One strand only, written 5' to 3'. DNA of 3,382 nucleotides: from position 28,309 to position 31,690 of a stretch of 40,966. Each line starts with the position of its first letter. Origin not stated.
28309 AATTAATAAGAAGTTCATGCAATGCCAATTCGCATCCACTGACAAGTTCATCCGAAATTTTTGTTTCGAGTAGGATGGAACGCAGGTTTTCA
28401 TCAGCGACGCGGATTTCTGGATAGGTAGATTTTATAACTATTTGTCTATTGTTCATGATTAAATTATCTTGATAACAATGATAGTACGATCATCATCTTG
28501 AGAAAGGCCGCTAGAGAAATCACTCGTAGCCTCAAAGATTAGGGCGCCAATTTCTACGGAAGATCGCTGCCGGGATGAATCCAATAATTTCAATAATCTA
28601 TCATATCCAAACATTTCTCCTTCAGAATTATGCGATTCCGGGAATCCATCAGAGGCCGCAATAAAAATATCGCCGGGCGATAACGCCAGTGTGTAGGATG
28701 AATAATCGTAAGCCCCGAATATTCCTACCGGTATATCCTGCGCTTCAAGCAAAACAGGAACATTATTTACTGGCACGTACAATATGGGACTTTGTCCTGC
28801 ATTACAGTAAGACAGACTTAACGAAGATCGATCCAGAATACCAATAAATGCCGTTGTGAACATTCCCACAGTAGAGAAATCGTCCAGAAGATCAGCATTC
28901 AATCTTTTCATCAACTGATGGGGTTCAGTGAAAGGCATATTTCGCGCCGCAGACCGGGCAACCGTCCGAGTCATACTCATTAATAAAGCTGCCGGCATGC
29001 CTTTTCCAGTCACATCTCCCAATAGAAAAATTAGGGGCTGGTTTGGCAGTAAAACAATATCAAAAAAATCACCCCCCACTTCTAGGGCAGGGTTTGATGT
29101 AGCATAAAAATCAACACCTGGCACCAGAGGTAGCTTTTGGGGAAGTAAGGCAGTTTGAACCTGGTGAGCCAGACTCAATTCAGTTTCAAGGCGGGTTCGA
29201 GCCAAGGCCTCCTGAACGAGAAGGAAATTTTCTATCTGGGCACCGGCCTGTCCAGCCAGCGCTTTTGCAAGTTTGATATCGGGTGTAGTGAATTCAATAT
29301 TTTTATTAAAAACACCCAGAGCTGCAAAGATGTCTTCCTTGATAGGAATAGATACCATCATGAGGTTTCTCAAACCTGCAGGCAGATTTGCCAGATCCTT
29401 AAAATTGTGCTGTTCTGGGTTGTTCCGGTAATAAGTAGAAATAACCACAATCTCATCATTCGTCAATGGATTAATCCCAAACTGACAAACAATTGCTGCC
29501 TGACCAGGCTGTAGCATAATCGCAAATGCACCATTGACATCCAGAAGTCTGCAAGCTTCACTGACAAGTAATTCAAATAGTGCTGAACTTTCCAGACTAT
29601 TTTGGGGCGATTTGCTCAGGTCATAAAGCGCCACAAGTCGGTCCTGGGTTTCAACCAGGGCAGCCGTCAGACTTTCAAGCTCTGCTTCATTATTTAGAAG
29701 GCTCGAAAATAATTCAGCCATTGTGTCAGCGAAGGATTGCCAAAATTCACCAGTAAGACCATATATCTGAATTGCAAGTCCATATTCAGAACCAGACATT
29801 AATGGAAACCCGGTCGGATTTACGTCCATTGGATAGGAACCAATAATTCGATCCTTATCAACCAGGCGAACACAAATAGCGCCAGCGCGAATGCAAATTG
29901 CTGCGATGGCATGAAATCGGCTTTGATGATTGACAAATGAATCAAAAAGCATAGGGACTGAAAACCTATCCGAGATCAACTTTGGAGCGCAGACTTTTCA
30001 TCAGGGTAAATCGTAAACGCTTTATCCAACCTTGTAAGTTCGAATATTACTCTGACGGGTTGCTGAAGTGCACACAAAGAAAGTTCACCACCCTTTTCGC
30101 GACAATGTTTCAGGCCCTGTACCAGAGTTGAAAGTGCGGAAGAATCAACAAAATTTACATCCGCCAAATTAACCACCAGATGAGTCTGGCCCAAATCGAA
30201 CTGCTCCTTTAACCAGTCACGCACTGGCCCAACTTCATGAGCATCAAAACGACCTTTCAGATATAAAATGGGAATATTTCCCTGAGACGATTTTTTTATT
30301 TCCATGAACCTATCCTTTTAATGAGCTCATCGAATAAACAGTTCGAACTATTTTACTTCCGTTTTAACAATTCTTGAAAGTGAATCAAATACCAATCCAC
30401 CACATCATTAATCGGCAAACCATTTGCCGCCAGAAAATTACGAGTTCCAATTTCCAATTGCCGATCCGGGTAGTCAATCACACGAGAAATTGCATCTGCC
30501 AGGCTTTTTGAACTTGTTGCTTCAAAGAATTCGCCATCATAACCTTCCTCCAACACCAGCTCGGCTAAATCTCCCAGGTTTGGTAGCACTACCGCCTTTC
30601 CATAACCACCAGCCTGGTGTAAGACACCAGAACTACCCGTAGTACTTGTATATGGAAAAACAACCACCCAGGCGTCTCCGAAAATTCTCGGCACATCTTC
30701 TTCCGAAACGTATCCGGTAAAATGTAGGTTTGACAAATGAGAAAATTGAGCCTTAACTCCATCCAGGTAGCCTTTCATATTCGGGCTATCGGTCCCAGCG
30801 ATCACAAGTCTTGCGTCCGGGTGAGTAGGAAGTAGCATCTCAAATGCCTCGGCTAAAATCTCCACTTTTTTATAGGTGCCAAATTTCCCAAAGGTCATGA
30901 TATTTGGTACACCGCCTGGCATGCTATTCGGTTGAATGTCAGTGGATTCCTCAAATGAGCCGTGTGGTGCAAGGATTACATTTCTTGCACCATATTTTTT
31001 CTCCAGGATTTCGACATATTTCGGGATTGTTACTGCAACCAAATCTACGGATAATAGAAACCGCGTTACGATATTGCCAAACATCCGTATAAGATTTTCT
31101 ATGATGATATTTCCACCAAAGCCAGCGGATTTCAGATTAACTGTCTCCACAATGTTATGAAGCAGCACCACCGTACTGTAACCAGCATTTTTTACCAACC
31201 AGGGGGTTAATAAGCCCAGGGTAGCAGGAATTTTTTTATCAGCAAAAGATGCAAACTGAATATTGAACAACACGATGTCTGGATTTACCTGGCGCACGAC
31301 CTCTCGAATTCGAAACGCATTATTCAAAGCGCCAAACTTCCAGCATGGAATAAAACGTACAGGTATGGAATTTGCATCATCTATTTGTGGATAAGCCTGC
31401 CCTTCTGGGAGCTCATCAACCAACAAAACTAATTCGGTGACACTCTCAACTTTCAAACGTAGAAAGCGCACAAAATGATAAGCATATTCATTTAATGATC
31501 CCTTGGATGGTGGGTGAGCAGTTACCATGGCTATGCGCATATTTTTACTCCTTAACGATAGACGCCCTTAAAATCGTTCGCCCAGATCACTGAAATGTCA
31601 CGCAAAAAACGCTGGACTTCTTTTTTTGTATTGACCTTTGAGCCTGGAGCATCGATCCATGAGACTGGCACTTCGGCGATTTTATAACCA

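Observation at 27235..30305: Partner-switching module with no sigma factor (2 STAS, RsbW-type kinase, GAF-PP2C phosphatase, orphan receiver) inside a glycan-assembly operon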

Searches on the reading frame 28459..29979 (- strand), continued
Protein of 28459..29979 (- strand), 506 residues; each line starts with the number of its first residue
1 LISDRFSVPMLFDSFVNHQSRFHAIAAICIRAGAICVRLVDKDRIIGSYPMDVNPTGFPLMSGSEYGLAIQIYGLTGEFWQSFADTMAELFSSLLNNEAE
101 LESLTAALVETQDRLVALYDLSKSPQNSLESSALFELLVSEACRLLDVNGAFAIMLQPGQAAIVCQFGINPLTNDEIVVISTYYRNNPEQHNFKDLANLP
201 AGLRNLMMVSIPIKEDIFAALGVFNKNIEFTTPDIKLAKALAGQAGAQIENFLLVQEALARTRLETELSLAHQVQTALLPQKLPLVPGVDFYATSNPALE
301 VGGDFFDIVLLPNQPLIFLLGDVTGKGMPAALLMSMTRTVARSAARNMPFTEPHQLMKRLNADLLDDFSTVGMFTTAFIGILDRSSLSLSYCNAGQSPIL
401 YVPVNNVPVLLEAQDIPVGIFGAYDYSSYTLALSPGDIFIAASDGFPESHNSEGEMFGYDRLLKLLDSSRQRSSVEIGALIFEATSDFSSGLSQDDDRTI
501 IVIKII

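Call 73: predict_structure(alignment_id=A3)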
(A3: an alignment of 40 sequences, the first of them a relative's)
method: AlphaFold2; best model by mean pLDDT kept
length: 506 residues; sequences in the alignment: 40
mean_pLDDT: 80.6   pTM: 0.72
mean pLDDT of the five models: 80.6, 80.2, 79.3, 78.8, 76.9
residues with pLDDT >= 90: 146; 70-90: 275; 50-70: 52; < 50: 33
segments of 3 or more residues with pLDDT < 50: 254-277, 498-506
pLDDT, mean of each block of 10 residues (from residue 1): 71 86 93 88 82 76 83 73 64 89 98 91 97 96 64 90 94 84 89 88 82 75 80 79 77 47 45 51 88 85 89 91 80 82 90 82 82 86 60 85 75 91 93 68 88 92 81 79 93 64 35
secondary structure, 60 per line:
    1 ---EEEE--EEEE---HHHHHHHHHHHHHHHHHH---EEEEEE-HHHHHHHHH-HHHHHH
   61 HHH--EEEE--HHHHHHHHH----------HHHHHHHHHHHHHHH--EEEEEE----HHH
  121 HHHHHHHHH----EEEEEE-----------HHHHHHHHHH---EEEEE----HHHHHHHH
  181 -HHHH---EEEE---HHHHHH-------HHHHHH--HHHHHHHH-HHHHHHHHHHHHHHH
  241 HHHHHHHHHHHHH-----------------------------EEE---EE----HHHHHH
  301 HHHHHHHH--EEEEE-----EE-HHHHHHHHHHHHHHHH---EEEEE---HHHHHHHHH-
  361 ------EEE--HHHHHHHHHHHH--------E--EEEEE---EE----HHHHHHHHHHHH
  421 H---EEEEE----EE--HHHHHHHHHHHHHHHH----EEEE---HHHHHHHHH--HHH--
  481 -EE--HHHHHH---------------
elements in order: E4-7 E10-13 H17-34 E38-43 H45-53 H55-63 E66-69 H72-80 H91-105 E108-113 H118-129 E134-139 H151-160 E164-168 H173-180 H182-185 E189-192 H196-201 H209-214 H217-224 H226-253 E283-285 H295-308 E311-315 H324-339 E343-347 H351-359 E367-369 H372-383 E395-399 H409-421 E425-429 H438-453 E458-461 H465-473 H486-491

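Call 77: fold_search(model_id=the predicted structure, library=pdb)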
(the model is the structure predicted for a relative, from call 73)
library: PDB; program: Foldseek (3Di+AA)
matches with E <= 10: 1405; with E <= 0.001: 30
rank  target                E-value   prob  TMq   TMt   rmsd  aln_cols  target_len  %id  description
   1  7mpk_B                2.9e-16  1.00  0.37  0.92   2.1       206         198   38  Crystal structure of TagA with UDP-GlcNAc (released 2021-12-29)
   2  5wb4_B                4.6e-16  1.00  0.37  0.92   1.9       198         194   38  Crystal structure of the TarA wall teichoic acid glycosyltransferase (released 2019-01-16)
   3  5wb4_C                6.8e-16  1.00  0.36  0.92   1.8       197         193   38  Crystal structure of the TarA wall teichoic acid glycosyltransferase (released 2019-01-16)
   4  5wfg_E                1.0e-15  1.00  0.37  0.93   1.9       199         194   38  Crystal structure of the TarA wall teichoic acid glycosyltransferase bound to UDP (released 2019-01-16)
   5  5wfg_B                1.1e-15  1.00  0.37  0.93   1.9       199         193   38  Crystal structure of the TarA wall teichoic acid glycosyltransferase bound to UDP (released 2019-01-16)
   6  7mpk_A                1.1e-15  1.00  0.37  0.92   2.1       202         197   38  Crystal structure of TagA with UDP-GlcNAc (released 2021-12-29)
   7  7mpk_C                1.2e-15  1.00  0.37  0.92   1.9       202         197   38  Crystal structure of TagA with UDP-GlcNAc (released 2021-12-29)
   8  5wb4_F                1.8e-15  1.00  0.37  0.92   1.9       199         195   38  Crystal structure of the TarA wall teichoic acid glycosyltransferase (released 2019-01-16)
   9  5wfg_A                2.7e-15  1.00  0.36  0.93   1.8       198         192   38  Crystal structure of the TarA wall teichoic acid glycosyltransferase bound to UDP (released 2019-01-16)
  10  5wb4_E                2.7e-15  1.00  0.36  0.92   1.9       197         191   38  Crystal structure of the TarA wall teichoic acid glycosyltransferase (released 2019-01-16)
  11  5wb4_A                3.0e-15  1.00  0.37  0.92   1.9       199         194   38  Crystal structure of the TarA wall teichoic acid glycosyltransferase (released 2019-01-16)
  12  7n41_A                3.2e-15  1.00  0.37  0.92   2.0       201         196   38  Crystal structure of TagA with UDP-ManNAc (released 2021-12-29)
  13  5wfg_F                1.2e-14  1.00  0.35  0.89   2.2       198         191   36  Crystal structure of the TarA wall teichoic acid glycosyltransferase bound to UDP (released 2019-01-16)
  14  5wfg_C                1.3e-14  1.00  0.36  0.92   1.9       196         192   38  Crystal structure of the TarA wall teichoic acid glycosyltransferase bound to UDP (released 2019-01-16)
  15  1vc1_A                1.9e-05  1.00  0.18  0.78   1.4        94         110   29  Crystal structure of the TM1442 protein from Thermotoga maritima, a homolog of the Bacillus subtilis general stress re (released 2004-09-28)
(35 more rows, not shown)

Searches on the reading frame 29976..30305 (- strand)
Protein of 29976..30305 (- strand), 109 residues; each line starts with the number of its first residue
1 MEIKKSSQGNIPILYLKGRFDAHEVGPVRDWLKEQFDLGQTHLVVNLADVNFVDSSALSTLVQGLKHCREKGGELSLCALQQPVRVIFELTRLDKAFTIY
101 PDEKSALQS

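Call 4: search_protein_families(library=pfam, proteins=[window:29976-30305:-], max_evalue=0.01)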
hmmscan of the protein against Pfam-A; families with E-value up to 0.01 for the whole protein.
window:29976-30305:- (109 aa): 2 families
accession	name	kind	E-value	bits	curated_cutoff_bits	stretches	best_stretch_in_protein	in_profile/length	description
PF01740.26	STAS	-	1.7e-20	73.2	22.6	1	5-106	4-106/106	STAS domain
PF13466.11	STAS_2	-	1.1e-12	48.3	29.2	1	15-94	2-80/80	STAS domain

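Call 26: search_protein_families(library=ncbifam, proteins=[window:29976-30305:-], max_evalue=0.001)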
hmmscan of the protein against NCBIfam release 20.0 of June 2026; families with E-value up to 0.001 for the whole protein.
window:29976-30305:- (109 aa): 3 families
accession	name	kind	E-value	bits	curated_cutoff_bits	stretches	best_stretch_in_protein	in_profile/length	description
TIGR00377.1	ant_ant_sig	superfamily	2.5e-22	78.8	53.45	1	1-103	3-106/108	anti-sigma factor antagonist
TIGR02886.1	spore_II_AA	equivalog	2.2e-14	53.3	114.75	1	9-107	7-106/106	anti-sigma F factor antagonist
NF033618.0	mlaB_1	equivalog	0.00048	20.5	90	1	13-96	11-91/94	lipid asymmetry maintenance protein MlaB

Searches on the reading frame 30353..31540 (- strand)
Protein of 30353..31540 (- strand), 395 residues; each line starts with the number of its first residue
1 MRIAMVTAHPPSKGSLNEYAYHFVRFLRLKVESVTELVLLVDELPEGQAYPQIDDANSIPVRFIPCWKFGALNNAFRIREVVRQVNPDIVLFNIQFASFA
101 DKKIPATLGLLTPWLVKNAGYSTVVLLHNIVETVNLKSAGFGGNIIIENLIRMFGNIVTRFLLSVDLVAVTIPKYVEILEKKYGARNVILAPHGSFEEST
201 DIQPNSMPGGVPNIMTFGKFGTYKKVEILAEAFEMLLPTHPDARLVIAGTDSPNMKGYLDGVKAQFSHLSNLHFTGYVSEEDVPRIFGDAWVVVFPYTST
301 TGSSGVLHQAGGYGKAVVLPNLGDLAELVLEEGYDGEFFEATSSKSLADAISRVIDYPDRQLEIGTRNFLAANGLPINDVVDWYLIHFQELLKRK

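Call 5: search_protein_families(library=pfam, proteins=[window:30353-31540:-], max_evalue=0.001)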
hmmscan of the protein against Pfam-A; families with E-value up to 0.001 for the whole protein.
window:30353-31540:- (395 aa): 2 families
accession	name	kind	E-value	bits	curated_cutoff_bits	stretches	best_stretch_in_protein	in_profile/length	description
PF13692.12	Glyco_trans_1_4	-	4e-19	69.7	27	1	212-355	2-140/142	Glycosyl transferases group 1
PF00534.26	Glycos_transf_1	-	7.3e-17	61.9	26.4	1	203-364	7-165/172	Glycosyl transferases group 1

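Call 26: search_protein_families(library=ncbifam, proteins=[window:30353-31540:-], max_evalue=0.001)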
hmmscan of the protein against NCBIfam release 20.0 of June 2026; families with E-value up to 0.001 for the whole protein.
window:30353-31540:- (395 aa): 7 families
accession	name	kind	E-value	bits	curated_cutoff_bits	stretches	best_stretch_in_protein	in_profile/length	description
NF041876.1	EPS_EpsE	equivalog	1.1e-10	41.3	400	1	196-366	200-370/389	exopolysaccharide biosynthesis GT4 family glycosyltransferase EpsE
TIGR04063.1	stp3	hypoth_equivalog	2.2e-08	33.4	442.05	1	217-361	219-364/397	TIGR04063 family PEP-CTERM/XrtA system glycosyltransferase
TIGR04047.1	MSMEG_0565_glyc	hypoth_equivalog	1.7e-07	30.7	259.85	1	214-361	196-345/373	MSMEG_0565 family glycosyltransferase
TIGR03088.1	stp2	hypoth_equivalog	1.8e-05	24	409.05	1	214-391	197-373/374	TIGR03088 family PEP-CTERM/XrtA system glycosyltransferase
TIGR04157.1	glyco_rSAM_CFB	subfamily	5.8e-05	22.2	400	1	214-284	230-295/406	TIGR04157 family glycosyltransferase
NF012028.0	PRK15484.1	subfamily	7.2e-05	22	618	1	216-361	198-348/380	lipopolysaccharide N-acetylglucosaminyltransferase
TIGR03449.1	mycothiol_MshA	equivalog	0.00021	20.3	462.5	1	216-377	224-389/406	D-inositol-3-phosphate glycosyltransferase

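Call 76: search_solved_structures(query=window:30353-31540:-, max_evalue=0.001)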
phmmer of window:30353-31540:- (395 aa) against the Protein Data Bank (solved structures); distinct sequences matched with E-value up to 0.001: 0.
